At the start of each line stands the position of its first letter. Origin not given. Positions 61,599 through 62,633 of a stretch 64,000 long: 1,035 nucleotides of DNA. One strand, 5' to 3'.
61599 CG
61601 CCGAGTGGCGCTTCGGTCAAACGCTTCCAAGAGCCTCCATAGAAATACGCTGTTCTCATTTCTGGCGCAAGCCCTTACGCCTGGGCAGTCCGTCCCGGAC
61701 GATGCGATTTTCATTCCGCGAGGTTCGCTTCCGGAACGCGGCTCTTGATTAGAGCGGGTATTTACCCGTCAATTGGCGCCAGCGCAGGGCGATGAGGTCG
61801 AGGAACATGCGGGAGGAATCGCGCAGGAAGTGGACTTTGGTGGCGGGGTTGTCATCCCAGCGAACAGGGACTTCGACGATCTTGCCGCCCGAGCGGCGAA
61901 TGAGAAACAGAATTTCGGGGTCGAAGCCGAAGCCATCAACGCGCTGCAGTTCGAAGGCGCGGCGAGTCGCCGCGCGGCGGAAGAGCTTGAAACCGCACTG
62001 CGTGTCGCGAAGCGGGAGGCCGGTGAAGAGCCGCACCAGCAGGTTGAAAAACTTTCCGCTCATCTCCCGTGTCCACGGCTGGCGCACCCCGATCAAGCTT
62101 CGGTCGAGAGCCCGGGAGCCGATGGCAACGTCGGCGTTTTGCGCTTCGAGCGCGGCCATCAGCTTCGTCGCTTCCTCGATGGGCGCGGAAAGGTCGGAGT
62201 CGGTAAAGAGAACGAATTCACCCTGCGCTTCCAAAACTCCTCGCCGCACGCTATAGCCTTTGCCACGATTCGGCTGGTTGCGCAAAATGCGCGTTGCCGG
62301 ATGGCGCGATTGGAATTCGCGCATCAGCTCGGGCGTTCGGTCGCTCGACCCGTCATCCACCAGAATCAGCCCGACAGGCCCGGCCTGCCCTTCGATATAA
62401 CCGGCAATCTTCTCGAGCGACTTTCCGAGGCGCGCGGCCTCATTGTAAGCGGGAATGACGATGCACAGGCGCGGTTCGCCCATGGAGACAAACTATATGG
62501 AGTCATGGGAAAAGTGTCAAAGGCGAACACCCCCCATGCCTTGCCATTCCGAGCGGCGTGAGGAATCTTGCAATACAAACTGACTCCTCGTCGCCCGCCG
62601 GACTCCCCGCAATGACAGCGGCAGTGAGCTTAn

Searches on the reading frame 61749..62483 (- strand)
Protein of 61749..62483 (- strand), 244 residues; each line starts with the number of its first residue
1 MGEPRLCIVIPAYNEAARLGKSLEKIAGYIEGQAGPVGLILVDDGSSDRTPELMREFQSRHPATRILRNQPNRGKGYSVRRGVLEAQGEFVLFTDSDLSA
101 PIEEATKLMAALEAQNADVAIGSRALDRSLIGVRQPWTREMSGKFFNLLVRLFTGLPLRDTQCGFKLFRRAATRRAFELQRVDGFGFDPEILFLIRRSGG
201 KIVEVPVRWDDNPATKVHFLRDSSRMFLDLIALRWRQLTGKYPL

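Call 35: find_homologous_proteins(query=window:61749-62483:-, max_evalue=1e-20)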
Query window:61749-62483:- (244 aa): 8000 proteins with E <= 1e-20 among 8000 candidates; the best 120 are listed.
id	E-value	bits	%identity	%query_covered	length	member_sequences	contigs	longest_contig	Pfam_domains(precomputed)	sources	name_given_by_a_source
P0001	1.9e-158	543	100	100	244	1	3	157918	PF13641.13,PF00535.33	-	-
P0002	3.6e-124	431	79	99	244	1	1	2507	PF13641.13,PF00535.33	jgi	jgi:glycosyltransferase involved in cell wall biosynthesis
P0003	2.9e-123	428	80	98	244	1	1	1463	PF13641.13,PF00535.33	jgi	jgi:glycosyltransferase involved in cell wall biosynthesis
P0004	1.4e-120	419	78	99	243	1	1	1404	PF13641.13,PF00535.33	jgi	jgi:glycosyltransferase involved in cell wall biosynthesis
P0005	1.3e-116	406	74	100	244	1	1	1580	PF10111.15,PF13641.13,PF00535.33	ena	-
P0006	1.5e-116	406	73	100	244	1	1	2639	PF10111.15,PF13641.13,PF00535.33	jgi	jgi:dolichyl-phosphate beta-glucosyltransferase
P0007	9.4e-116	403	73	99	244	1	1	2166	PF10111.15,PF13641.13,PF00535.33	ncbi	-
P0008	1.8e-115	403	72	99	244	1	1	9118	PF13641.13,PF00535.33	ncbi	-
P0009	1.9e-115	402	73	100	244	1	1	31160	PF13641.13,PF00535.33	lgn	-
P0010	2.6e-115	402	73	99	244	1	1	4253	PF10111.15,PF13641.13,PF00535.33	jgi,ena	-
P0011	3.3e-115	402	73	99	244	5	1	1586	PF10111.15,PF13641.13,PF00535.33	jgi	-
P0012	4.0e-115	401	73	99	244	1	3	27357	PF10111.15,PF13641.13,PF00535.33,PF12804.14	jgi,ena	-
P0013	8.7e-115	400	72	99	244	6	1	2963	PF10111.15,PF13641.13,PF00535.33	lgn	-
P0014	1.4e-114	400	74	99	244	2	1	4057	PF10111.15,PF13641.13,PF00535.33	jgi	-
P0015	2.1e-114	399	75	99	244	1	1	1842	PF13641.13,PF00535.33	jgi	jgi:glycosyltransferase involved in cell wall biosynthesis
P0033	3.7e-113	395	73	100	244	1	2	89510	PF10111.15,PF00535.33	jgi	jgi:glycosyltransferase involved in cell wall biosynthesis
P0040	2.0e-112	393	70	99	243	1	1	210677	PF10111.15,PF13641.13,PF00535.33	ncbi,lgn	ncbi:MAG: dolichyl-phosphate beta-glucosyltransferase [Terriglobia bacterium]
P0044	3.2e-112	392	71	99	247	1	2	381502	PF10111.15,PF13641.13,PF00535.33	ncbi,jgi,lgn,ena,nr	ncbi:MAG TPA: dolichyl-phosphate beta-glucosyltransferase [Terriglobia bacterium]|nr:dolichyl-phosph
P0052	1.0e-111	390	73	99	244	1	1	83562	PF10111.15,PF13641.13,PF00535.33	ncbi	-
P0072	7.8e-111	387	74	97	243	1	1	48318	PF10111.15,PF13641.13,PF00535.33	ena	-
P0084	1.9e-110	386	71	99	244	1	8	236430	PF13641.13,PF00535.33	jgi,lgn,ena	jgi:glycosyltransferase involved in cell wall biosynthesis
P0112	1.4e-109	383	71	99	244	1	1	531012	PF10111.15,PF13641.13,PF00535.33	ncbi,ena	-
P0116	1.7e-109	383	70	100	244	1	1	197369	PF10111.15,PF13641.13,PF00535.33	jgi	jgi:glycosyltransferase involved in cell wall biosynthesis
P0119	1.9e-109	383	69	99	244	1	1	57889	PF10111.15,PF00535.33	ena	-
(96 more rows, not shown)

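Call 36: find_encoding_contigs(protein=P0040, flank=2000, max_places=3)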
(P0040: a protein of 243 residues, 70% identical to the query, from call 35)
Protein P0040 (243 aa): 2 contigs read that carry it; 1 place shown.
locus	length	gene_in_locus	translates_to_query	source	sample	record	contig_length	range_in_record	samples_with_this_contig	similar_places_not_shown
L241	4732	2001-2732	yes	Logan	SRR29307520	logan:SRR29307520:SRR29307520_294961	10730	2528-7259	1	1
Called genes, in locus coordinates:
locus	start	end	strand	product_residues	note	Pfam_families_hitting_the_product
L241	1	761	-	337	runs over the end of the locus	PF00899:ThiF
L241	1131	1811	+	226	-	PF01135:PCMT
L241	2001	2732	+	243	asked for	PF00535:Glycos_transf_2, PF10111:Glyco_tranf_2_2 (weak), PF13641:Glyco_tranf_2_3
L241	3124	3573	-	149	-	PF00293:NUDIX, PF14815:NUDIX_4 (weak)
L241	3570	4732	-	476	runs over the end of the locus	PF01546:Peptidase_M20, PF07687:M20_dimer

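Call 37: find_encoding_contigs(protein=P0044, flank=2000, max_places=3)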
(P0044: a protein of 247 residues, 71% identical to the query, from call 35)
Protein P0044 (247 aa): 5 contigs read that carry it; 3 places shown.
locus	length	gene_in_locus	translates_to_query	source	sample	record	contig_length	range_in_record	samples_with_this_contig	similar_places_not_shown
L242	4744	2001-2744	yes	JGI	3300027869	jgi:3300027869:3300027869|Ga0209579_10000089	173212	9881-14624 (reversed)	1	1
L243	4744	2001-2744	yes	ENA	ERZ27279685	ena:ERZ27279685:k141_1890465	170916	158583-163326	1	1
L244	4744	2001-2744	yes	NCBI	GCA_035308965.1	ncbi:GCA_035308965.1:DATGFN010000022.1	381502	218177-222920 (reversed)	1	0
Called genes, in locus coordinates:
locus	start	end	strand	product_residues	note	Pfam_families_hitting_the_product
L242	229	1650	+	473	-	PF00028:Cadherin (faint), PF00801:PKD (faint), PF05345:He_PIG, PF22352:K319L-like_PKD (faint), PF24908:Ig_SIBA-E_2nd (faint), PF26182:Ig_NUP210_5th (faint), PF07495:Y_Y_Y (faint), PF05345:He_PIG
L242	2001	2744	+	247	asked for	PF00535:Glycos_transf_2, PF10111:Glyco_tranf_2_2 (weak), PF13641:Glyco_tranf_2_3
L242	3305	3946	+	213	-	PF02698:DUF218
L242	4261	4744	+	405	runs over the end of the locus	PF13439:Glyco_transf_4, PF13579:Glyco_trans_4_4, PF00534:Glycos_transf_1, PF13692:Glyco_trans_1_4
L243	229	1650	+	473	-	PF00028:Cadherin (faint), PF00801:PKD (faint), PF05345:He_PIG, PF22352:K319L-like_PKD (faint), PF24908:Ig_SIBA-E_2nd (faint), PF26182:Ig_NUP210_5th (faint), PF07495:Y_Y_Y (faint), PF05345:He_PIG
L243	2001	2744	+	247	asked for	PF00535:Glycos_transf_2, PF10111:Glyco_tranf_2_2 (weak), PF13641:Glyco_tranf_2_3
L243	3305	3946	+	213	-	PF02698:DUF218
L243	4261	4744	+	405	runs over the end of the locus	PF13439:Glyco_transf_4, PF13579:Glyco_trans_4_4, PF00534:Glycos_transf_1, PF13692:Glyco_trans_1_4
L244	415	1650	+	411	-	PF00028:Cadherin (faint), PF00801:PKD (faint), PF05345:He_PIG, PF22352:K319L-like_PKD (faint), PF24908:Ig_SIBA-E_2nd (faint), PF26182:Ig_NUP210_5th (faint), PF07495:Y_Y_Y (faint), PF05345:He_PIG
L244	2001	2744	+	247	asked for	PF00535:Glycos_transf_2, PF10111:Glyco_tranf_2_2 (weak), PF13641:Glyco_tranf_2_3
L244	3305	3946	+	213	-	PF02698:DUF218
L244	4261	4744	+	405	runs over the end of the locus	PF13439:Glyco_transf_4, PF13579:Glyco_trans_4_4, PF00534:Glycos_transf_1, PF13692:Glyco_trans_1_4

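Call 38: find_encoding_contigs(protein=P0112, flank=2000, max_places=3)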
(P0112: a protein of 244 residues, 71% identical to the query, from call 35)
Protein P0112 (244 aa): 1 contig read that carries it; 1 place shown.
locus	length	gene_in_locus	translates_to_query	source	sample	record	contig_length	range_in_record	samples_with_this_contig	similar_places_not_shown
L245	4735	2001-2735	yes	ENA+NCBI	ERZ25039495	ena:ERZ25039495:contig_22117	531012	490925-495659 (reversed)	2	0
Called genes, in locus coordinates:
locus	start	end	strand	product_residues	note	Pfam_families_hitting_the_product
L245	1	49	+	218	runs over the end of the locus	PF03743:TrbI (weak)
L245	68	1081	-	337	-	PF00899:ThiF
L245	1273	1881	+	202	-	PF01135:PCMT, PF00398:RrnaAD (weak)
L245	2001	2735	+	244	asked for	PF00535:Glycos_transf_2, PF10111:Glyco_tranf_2_2 (weak), PF13641:Glyco_tranf_2_3 (weak)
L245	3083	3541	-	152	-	PF00293:NUDIX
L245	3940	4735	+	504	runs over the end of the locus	PF01487:DHquinase_I, PF08501:Shikimate_dh_N, PF18317:SDH_C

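Call 39: find_encoding_contigs(protein=P0119, flank=2000, max_places=3)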
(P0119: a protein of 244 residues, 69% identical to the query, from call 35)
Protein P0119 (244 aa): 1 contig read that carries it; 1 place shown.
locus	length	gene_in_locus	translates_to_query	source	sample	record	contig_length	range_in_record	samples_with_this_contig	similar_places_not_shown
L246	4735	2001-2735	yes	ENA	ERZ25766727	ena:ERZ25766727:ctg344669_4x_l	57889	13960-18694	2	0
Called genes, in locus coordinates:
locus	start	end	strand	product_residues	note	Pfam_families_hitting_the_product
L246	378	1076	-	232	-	PF00899:ThiF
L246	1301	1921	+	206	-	PF01135:PCMT, PF00398:RrnaAD (weak), PF13847:Methyltransf_31 (weak), PF13649:Methyltransf_25 (weak)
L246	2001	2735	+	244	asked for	PF00535:Glycos_transf_2, PF10111:Glyco_tranf_2_2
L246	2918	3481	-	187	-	PF00293:NUDIX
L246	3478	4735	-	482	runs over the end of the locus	PF01546:Peptidase_M20, PF07687:M20_dimer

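Call 41: find_encoding_contigs(protein=P0033, flank=1500, max_places=2)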
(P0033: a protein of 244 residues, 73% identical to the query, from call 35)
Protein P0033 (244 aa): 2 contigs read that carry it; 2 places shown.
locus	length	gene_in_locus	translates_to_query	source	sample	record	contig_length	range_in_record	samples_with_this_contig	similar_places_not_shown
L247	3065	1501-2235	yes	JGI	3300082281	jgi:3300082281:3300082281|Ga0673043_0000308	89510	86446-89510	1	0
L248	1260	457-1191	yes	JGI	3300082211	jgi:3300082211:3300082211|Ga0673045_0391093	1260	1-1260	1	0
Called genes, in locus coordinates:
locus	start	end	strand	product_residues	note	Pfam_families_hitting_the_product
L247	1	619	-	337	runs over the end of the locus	PF00899:ThiF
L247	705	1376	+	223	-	PF01135:PCMT, PF00398:RrnaAD (faint), PF13847:Methyltransf_31 (faint), PF13649:Methyltransf_25 (weak)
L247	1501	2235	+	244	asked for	PF00535:Glycos_transf_2, PF10111:Glyco_tranf_2_2 (weak)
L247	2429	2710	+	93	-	PF05016:ParE_toxin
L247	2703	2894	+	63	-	-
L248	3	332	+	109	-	?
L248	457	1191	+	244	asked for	PF00535:Glycos_transf_2, PF10111:Glyco_tranf_2_2 (weak)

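Call 42: find_encoding_contigs(protein=P0052, flank=1500, max_places=2)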
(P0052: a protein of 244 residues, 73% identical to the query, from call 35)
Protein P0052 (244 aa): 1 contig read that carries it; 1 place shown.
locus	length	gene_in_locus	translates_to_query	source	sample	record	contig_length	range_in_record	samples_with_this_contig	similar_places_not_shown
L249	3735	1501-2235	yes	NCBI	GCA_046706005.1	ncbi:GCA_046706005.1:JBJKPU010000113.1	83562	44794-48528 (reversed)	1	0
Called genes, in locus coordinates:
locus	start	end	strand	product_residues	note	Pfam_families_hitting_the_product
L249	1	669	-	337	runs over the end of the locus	PF00899:ThiF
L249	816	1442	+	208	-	PF01135:PCMT, PF00398:RrnaAD (weak), PF13649:Methyltransf_25, PF13847:Methyltransf_31 (weak)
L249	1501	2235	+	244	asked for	PF00535:Glycos_transf_2, PF10111:Glyco_tranf_2_2 (weak), PF13641:Glyco_tranf_2_3 (weak)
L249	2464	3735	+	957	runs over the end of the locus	PF02368:Big_2 (weak)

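Call 43: find_encoding_contigs(protein=P0072, flank=1500, max_places=2)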
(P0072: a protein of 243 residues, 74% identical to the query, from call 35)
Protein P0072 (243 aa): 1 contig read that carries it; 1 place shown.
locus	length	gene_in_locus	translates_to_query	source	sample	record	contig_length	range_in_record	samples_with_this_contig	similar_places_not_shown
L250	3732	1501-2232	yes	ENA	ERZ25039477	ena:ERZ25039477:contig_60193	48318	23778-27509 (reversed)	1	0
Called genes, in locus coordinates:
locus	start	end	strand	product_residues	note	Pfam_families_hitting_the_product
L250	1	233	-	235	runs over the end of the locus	PF00899:ThiF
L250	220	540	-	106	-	PF00899:ThiF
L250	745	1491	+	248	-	PF01135:PCMT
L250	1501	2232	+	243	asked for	PF00535:Glycos_transf_2, PF10111:Glyco_tranf_2_2 (weak), PF13641:Glyco_tranf_2_3 (weak)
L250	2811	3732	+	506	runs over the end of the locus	PF02366:PMT, PF13231:PMT_2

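Call 44: find_encoding_contigs(protein=P0116, flank=1500, max_places=2)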
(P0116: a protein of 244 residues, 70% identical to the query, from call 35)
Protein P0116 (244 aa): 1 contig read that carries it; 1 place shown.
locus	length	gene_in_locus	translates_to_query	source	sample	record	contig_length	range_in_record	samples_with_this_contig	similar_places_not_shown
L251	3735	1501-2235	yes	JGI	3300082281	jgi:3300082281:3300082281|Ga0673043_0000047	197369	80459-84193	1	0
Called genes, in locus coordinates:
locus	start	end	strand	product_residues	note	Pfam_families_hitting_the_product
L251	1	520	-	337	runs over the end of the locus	PF00899:ThiF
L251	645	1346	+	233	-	PF01135:PCMT, PF08241:Methyltransf_11 (faint), PF13649:Methyltransf_25 (weak)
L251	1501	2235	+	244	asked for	PF00535:Glycos_transf_2, PF10111:Glyco_tranf_2_2, PF13641:Glyco_tranf_2_3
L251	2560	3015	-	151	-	PF00293:NUDIX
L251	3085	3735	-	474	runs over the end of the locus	PF01546:Peptidase_M20, PF07687:M20_dimer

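Call 45: find_encoding_contigs(protein=P0084, flank=1500, max_places=2)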
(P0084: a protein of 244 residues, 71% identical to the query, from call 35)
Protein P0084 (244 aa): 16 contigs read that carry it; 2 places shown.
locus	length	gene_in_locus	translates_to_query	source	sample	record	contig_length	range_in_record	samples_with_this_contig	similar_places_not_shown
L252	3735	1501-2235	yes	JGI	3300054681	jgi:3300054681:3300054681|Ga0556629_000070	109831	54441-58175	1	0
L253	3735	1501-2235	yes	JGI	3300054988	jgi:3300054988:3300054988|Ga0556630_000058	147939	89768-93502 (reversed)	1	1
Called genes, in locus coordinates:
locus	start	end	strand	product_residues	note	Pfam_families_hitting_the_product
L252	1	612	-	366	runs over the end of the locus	PF00899:ThiF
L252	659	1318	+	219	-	PF01135:PCMT, PF00398:RrnaAD (weak), PF13847:Methyltransf_31 (weak), PF13649:Methyltransf_25 (weak)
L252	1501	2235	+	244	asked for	PF00535:Glycos_transf_2, PF13641:Glyco_tranf_2_3 (weak)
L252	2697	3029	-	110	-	PF00293:NUDIX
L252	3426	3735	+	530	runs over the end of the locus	PF01487:DHquinase_I, PF08501:Shikimate_dh_N, PF01488:Shikimate_DH (faint), PF18317:SDH_C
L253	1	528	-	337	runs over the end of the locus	PF00899:ThiF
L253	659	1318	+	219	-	PF01135:PCMT, PF00398:RrnaAD (weak), PF13847:Methyltransf_31 (weak), PF13649:Methyltransf_25 (weak)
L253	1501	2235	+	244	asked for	PF00535:Glycos_transf_2, PF13641:Glyco_tranf_2_3 (weak)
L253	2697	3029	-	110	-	PF00293:NUDIX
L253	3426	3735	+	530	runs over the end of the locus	PF01487:DHquinase_I, PF08501:Shikimate_dh_N, PF01488:Shikimate_DH (faint), PF18317:SDH_C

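Call 64: search_protein_families(library=pfam, proteins=[window:61749-62483:-], max_evalue=0.01)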
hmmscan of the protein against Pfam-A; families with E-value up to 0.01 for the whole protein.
window:61749-62483:- (244 aa): 3 families
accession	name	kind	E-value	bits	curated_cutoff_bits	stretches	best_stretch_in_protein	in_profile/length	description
PF00535.33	Glycos_transf_2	-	7.5e-28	98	23.3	1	7-174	1-165/168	Glycosyl transferase family 2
PF13641.12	Glyco_tranf_2_3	-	3.4e-07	31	27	1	4-97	1-96/230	Glycosyltransferase like family 2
PF10111.15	Glyco_tranf_2_2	-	0.00096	19.2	27.3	1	8-100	2-94/276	Glycosyltransferase like family 2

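Call 81: search_protein_families(library=ncbifam, proteins=[L245:68-1081:-, L245:1273-1881:+, L245:2001-2735:+, L245:3083-3541:-], max_evalue=0.00001)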
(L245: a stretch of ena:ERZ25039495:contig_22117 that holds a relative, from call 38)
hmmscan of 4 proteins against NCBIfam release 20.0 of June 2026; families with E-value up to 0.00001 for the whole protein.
L245:68-1081:- (337 aa): 20 families
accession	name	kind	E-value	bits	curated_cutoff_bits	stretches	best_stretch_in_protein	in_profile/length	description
NF009123.0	PRK12475.1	subfamily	5e-117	391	510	1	4-335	3-337/338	MoeB/ThiF family adenylyltransferase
TIGR02356.1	adenyl_thiF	equivalog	2e-70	236.4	275.25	1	5-208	1-203/203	thiazole biosynthesis adenylyltransferase ThiF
NF006444.0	PRK08762.1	equivalog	5.7e-67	226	449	1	4-246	126-370/387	molybdopterin-synthase adenylyltransferase MoeB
NF047750.1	SAMPActivE1UbaA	equivalog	3e-55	187.5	450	1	2-251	9-256/270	SAMP-activating enzyme E1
NF004281.0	PRK05690.1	subfamily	5.2e-51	173.3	266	1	3-245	10-250/250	molybdopterin-synthase adenylyltransferase MoeB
NF005902.0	PRK07878.1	equivalog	5.4e-48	163.8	647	1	3-244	20-264/392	adenylyltransferase/sulfurtransferase MoeZ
NF005646.0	PRK07411.1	equivalog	1.4e-45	156.1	633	1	2-242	15-254/390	molybdopterin-synthase adenylyltransferase MoeB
NF006204.0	PRK08328.1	equivalog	7.5e-45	153.3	339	1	2-228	6-225/231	hypothetical protein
NF004111.0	PRK05600.1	equivalog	3.5e-43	148.1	437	1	3-240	19-258/371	ThiF family adenylyltransferase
TIGR02355.1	moeB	equivalog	1.9e-41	142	376.55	1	4-243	3-240/240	molybdopterin-synthase adenylyltransferase MoeB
NF006395.0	PRK08644.1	equivalog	9.5e-25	87.5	159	1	8-144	13-148/215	sulfur carrier protein ThiS adenylyltransferase ThiF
TIGR02354.1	thiF_fam2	equivalog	1.3e-17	64.3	152.2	1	20-139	16-132/200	thiamine biosynthesis protein ThiF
NF006077.0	PRK08223.1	equivalog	3.5e-17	62.3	266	1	15-156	18-159/296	hypothetical protein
NF058523.1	6A-MBL_cap2_3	equivalog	1.4e-16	60.2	320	1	22-138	295-412/665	anti-phage 6A-MBL system cap2_3 protein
NF011424.0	PRK14851.1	subfamily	1.4e-12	46.4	1170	1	17-156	35-175/679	hypothetical protein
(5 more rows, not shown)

L245:1273-1881:+ (202 aa): 11 families
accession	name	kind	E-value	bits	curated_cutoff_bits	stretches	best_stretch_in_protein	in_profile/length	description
NF001453.0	PRK00312.1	equivalog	1.1e-73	247.4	188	1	1-197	18-215/217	protein-L-isoaspartate(D-aspartate) O-methyltransferase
NF010549.0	PRK13942.1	equivalog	1.5e-65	220.7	282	1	2-197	16-213/215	protein-L-isoaspartate O-methyltransferase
TIGR00080.1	pimt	equivalog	1.9e-63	214.2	159.05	1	3-195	17-212/216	protein-L-isoaspartate O-methyltransferase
TIGR04364.1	methyltran_FxLD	equivalog_domain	2.7e-41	141.9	320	1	5-200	17-221/394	methyltransferase, FxLD system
TIGR04188.1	methyltr_grsp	subfamily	4.9e-33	115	380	1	47-164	91-209/363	ATP-grasp peptide maturase system methyltransferase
NF010550.0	PRK13943.1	equivalog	4.5e-28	98.3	359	1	1-161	14-181/322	protein-L-isoaspartate O-methyltransferase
NF000468.1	Erm37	exception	2.4e-07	30.9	350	1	53-158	22-121/179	23S rRNA (adenine(2058)-N(6))-methyltransferase Erm(37)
NF043040.1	corrin_prot_MT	hypoth_equivalog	6.7e-07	29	180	1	59-107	36-85/216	corrinoid protein-associated methyltransferase CpaM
NF011530.0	PRK14968.1-4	equivalog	2.7e-06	26.9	243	1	58-104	34-81/202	putative methyltransferase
TIGR00755.1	ksgA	equivalog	6.2e-06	25.7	171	1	48-119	14-83/256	16S rRNA (adenine(1518)-N(6)/adenine(1519)-N(6))-dimethyltransferase RsmA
NF011527.0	PRK14968.1-1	equivalog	9.8e-06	25.4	242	0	55-104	26-76/192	putative methyltransferase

L245:2001-2735:+ (244 aa): 16 families
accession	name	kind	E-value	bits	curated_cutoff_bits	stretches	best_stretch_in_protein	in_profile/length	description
NF007986.1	PRK10714.1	equivalog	8.5e-17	61.1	529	1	7-211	9-202/316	undecaprenyl-phosphate 4-deoxy-4-formamido-L-arabinose transferase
TIGR04182.1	glyco_TIGR04182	equivalog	1.1e-16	61.1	325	1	7-230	3-214/293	S-layer glycoprotein N-glycosyltransferase AglJ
NF041875.1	EPS_EpsD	equivalog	3.6e-15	56.2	370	1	6-129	1-121/325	exopolysaccharide biosynthesis glycosyltransferase EpsD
NF058614.1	PPMAGASynPpgS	equivalog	1.1e-14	54.4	370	1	8-208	4-195/226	polyprenyl-phospho-N-acetylgalactosaminyl synthase PpgS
NF047588.1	GlcsyltransPgfSStrep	equivalog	4.2e-14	52.5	500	1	6-186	3-177/308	glycosyltransferase PgfS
NF041391.1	DPhHxTase_Halo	equivalog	8.1e-14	51.1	375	1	12-212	3-186/213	dolichyl-phosphate hexose transferase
TIGR04283.1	glyco_like_mftF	equivalog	3.6e-13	49.6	182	1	6-120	1-105/221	TIGR04283 family arsenosugar biosynthesis glycosyltransferase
NF010496.0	PRK13915.1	equivalog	7e-13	48.3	262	1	6-104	33-133/307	glucosyl-3-phosphoglycerate synthase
TIGR03937.1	PgaC_IcaA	equivalog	1.3e-12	47.4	422.3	1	4-120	45-158/407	poly-beta-1,6-N-acetyl-D-glucosamine synthase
NF038302.1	EPS_HpsE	equivalog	3.1e-11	42.8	300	1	6-98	3-97/307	hormogonium polysaccharide biosynthesis glycosyltransferase HpsE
NF007482.0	PRK10073.1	equivalog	2.1e-09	36.8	423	1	3-100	5-98/334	glycosyltransferase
TIGR03965.1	mycofact_glyco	equivalog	2.5e-07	29.9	280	1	5-116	75-183/467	mycofactocin biosynthesis glycosyltransferase MftF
TIGR03469.1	HpnB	hypoth_equivalog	5.9e-07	28.8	379.25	1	4-117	44-165/386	hopene-associated glycosyltransferase HpnB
NF047683.1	TeichurnBiosyTuaG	equivalog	9.4e-07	28.7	400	1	3-110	5-109/252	teichuronic acid biosynthesis protein TuaG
NF050819.1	PolSacchBiosHfsG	equivalog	1.3e-06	27.9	500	1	31-139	33-144/302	polysaccharide biosynthesis protein HfsG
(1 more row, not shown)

L245:3083-3541:- (152 aa): 15 families
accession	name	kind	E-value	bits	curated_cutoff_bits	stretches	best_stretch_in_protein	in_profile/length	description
NF003787.0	PRK05379.1-4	equivalog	3.2e-11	42.8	449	1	10-121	208-325/346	bifunctional nicotinamide-nucleotide adenylyltransferase/Nudix hydroxylase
NF001299.0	PRK00241.1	equivalog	9.1e-11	41.7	158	1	2-70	128-194/263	NAD(+) diphosphatase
NF003788.0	PRK05379.1-5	equivalog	1.1e-10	41.4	354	1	10-116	213-325/351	bifunctional nicotinamide-nucleotide adenylyltransferase/Nudix hydroxylase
NF041652.1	Nud_hyd_Dein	equivalog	4.1e-10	40.1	200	1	15-120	17-127/152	Nudix hydrolase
NF006530.0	PRK08999.1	equivalog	7.9e-10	38.3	245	1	14-134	10-126/315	Nudix family hydrolase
NF003791.0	PRK05379.2-3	equivalog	9.8e-10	38.1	409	1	10-114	202-312/340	bifunctional nicotinamide-nucleotide adenylyltransferase/Nudix hydroxylase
NF003785.0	PRK05379.1-1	equivalog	7.7e-09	35.2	418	1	10-80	203-272/347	bifunctional nicotinamide-nucleotide adenylyltransferase/Nudix hydroxylase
TIGR00586.1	mutt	equivalog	1.6e-08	34.6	97.9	1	17-134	11-125/129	8-oxo-dGTP diphosphatase MutT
NF003790.0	PRK05379.2-2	equivalog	3.3e-08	33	403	1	10-114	217-326/354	bifunctional nicotinamide mononucleotide adenylyltransferase/ADP-ribose pyrophosphatase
NF003786.0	PRK05379.1-2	equivalog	9.5e-08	31.6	397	1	10-76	218-290/354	bifunctional nicotinamide-nucleotide adenylyltransferase/Nudix hydroxylase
NF007834.0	PRK10546.1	equivalog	3e-07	30.3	156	1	13-132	7-121/135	pyrimidine (deoxy)nucleoside triphosphate diphosphatase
NF008044.0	PRK10776.1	equivalog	4.5e-07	29.8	148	1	23-134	18-124/130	8-oxo-dGTP diphosphatase MutT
NF012016.0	PRK15472.1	equivalog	7.7e-07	28.9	95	1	30-126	26-128/141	nucleoside triphosphatase NudI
TIGR02705.1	nudix_YtkD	equivalog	3.7e-06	26.6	154.4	1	39-76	49-86/156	RNA deprotection pyrophosphohydrolase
NF050029.2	TransRepNtr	equivalog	6e-06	25.9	400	1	22-80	37-97/245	ADPR responsive transcriptional repressor NtrR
